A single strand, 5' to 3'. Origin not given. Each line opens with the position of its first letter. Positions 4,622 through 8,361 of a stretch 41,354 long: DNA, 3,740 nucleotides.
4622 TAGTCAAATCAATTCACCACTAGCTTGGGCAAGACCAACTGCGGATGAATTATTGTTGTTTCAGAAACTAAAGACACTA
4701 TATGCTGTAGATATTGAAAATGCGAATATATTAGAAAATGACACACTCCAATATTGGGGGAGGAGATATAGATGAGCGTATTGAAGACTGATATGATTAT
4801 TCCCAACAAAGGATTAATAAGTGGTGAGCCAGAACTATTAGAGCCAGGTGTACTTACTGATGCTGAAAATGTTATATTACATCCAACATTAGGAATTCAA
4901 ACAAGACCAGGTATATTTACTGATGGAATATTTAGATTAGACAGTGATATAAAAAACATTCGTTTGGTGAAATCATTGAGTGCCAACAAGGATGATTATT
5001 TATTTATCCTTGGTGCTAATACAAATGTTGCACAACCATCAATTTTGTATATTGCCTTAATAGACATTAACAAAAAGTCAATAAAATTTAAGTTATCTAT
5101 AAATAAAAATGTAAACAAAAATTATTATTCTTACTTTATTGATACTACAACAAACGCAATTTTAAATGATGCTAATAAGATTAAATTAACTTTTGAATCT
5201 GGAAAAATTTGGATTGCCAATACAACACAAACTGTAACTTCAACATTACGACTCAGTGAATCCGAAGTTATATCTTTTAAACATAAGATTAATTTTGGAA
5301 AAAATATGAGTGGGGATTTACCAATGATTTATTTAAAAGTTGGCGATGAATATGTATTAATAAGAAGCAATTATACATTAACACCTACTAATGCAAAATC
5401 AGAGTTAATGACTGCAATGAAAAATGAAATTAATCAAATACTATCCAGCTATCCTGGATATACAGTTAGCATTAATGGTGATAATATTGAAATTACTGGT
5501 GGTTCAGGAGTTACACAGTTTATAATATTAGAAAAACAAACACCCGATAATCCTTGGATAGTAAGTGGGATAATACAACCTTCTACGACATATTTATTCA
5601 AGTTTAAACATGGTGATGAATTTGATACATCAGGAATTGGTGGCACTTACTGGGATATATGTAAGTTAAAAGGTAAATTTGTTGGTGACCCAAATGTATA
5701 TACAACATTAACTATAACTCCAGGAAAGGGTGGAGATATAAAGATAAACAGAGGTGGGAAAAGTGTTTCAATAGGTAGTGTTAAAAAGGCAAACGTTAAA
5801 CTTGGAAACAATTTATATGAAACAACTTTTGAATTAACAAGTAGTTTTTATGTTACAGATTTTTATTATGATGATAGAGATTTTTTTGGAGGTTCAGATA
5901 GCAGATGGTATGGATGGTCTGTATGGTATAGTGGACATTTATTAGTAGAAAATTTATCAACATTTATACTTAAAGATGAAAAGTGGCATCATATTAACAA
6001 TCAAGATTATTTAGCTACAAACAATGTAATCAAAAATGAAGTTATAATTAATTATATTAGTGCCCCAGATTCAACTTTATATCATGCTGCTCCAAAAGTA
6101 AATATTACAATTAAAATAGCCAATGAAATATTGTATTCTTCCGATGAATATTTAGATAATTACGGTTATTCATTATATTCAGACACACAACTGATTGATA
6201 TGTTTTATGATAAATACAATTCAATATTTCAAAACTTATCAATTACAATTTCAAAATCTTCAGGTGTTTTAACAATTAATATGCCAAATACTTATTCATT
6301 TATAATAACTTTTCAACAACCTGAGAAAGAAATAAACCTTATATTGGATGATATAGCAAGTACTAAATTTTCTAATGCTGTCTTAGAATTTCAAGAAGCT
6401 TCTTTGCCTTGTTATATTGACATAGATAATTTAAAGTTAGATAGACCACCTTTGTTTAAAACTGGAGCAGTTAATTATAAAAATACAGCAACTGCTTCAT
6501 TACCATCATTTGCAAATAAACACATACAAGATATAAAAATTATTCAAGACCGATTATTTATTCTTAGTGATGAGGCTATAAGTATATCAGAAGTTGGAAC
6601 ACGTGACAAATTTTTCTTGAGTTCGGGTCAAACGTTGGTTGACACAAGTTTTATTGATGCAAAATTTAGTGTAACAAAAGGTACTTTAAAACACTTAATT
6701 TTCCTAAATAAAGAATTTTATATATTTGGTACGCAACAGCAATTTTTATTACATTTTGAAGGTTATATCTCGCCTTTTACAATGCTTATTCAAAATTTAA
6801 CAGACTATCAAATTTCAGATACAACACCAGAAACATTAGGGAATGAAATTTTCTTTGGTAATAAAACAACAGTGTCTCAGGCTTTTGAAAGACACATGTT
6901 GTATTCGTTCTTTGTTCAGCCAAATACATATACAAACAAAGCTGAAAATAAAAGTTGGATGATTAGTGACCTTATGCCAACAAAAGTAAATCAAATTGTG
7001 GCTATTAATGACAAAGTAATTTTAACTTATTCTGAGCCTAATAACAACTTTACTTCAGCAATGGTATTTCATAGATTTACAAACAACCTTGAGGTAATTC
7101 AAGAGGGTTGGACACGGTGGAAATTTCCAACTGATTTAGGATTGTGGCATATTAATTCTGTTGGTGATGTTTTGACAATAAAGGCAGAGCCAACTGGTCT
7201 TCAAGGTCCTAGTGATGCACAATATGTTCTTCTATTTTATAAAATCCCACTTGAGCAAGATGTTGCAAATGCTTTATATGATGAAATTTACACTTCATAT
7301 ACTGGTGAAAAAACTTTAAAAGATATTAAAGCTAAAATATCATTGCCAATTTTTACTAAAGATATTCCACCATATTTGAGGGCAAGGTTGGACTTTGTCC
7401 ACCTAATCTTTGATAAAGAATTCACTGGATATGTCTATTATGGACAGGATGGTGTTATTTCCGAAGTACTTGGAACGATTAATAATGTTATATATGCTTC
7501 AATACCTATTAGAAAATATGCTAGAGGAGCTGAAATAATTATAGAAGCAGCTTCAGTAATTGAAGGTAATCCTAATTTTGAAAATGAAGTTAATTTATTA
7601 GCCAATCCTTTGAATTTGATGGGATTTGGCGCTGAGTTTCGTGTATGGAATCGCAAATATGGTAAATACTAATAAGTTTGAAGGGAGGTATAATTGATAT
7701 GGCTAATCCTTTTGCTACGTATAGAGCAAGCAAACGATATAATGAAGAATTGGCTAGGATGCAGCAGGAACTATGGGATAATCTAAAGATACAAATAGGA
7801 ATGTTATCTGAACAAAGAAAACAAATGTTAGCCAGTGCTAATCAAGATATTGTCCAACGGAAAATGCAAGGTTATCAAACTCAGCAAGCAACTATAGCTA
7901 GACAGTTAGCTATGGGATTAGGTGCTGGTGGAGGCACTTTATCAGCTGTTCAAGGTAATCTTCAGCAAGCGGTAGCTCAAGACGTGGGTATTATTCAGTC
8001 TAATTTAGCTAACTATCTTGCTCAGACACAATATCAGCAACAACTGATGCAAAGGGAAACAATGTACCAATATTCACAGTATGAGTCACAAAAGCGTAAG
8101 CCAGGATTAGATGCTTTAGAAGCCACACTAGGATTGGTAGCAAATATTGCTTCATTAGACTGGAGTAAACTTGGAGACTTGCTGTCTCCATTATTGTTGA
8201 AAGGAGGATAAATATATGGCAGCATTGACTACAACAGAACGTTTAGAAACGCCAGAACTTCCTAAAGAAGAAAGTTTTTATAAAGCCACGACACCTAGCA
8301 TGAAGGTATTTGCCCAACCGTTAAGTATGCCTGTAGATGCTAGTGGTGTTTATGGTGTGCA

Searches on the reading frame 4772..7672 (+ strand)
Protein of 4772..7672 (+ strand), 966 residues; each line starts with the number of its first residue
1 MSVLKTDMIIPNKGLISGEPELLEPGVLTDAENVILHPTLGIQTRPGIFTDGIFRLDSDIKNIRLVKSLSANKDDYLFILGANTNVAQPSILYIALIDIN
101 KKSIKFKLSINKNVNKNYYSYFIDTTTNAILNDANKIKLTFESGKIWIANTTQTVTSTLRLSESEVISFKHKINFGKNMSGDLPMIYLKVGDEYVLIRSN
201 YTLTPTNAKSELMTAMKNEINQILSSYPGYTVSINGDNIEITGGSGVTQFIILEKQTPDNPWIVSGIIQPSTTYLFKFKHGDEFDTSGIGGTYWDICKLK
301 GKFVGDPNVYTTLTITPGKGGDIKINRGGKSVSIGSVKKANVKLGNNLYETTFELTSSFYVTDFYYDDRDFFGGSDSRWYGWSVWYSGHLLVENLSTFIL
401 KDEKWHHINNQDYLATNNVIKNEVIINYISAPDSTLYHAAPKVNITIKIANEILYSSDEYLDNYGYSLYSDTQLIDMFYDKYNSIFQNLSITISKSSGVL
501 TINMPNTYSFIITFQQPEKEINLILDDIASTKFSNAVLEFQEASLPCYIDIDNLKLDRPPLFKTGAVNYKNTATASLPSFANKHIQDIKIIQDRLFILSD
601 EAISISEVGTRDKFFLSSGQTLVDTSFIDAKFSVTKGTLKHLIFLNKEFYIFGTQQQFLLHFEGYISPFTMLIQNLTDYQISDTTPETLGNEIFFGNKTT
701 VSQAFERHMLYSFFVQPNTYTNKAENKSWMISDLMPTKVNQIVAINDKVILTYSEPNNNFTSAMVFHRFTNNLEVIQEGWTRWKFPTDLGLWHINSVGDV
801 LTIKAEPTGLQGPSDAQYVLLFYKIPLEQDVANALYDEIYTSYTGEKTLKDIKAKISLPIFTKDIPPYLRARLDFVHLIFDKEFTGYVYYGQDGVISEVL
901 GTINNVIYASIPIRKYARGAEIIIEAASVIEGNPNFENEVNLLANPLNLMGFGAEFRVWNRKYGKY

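Call 14: search_protein_families(library=phrogs, proteins=[window:4772-7672:+], max_evalue=0.001)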
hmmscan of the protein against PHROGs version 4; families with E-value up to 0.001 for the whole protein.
window:4772-7672:+ (966 aa): 1 family
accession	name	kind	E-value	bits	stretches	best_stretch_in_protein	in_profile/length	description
phrog_457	-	tail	1.3e-32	114.2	1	573-803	342-567/793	tail protein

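Call 15: search_protein_families(library=pfam, proteins=[window:4772-7672:+], max_evalue=0.01)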
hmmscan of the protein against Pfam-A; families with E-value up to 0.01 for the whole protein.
window:4772-7672:+ (966 aa): 2 families
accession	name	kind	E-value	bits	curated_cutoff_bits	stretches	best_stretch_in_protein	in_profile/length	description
PF25675.1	Phage_nozzle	-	6.3e-32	111.1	27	1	572-803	335-563/794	Bacteriophage nozzle protein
PF01491.21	Frataxin_Cyay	-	0.0032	18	21.3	0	484-523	23-64/107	Frataxin-like domain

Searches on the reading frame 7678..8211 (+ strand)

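Call 14: search_protein_families(library=phrogs, proteins=[window:7678-8211:+], max_evalue=0.001)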
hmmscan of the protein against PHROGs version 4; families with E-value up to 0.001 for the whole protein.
window:7678-8211:+ (177 aa): 0 families

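Call 15: search_protein_families(library=pfam, proteins=[window:7678-8211:+], max_evalue=0.01)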
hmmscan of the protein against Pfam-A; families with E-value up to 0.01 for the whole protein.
window:7678-8211:+ (177 aa): 1 family
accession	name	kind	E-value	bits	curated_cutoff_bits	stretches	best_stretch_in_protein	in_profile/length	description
PF24072.1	T7_gp14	-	2.9e-07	31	27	1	19-157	28-161/187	T7 virus internal virion protein gp14 family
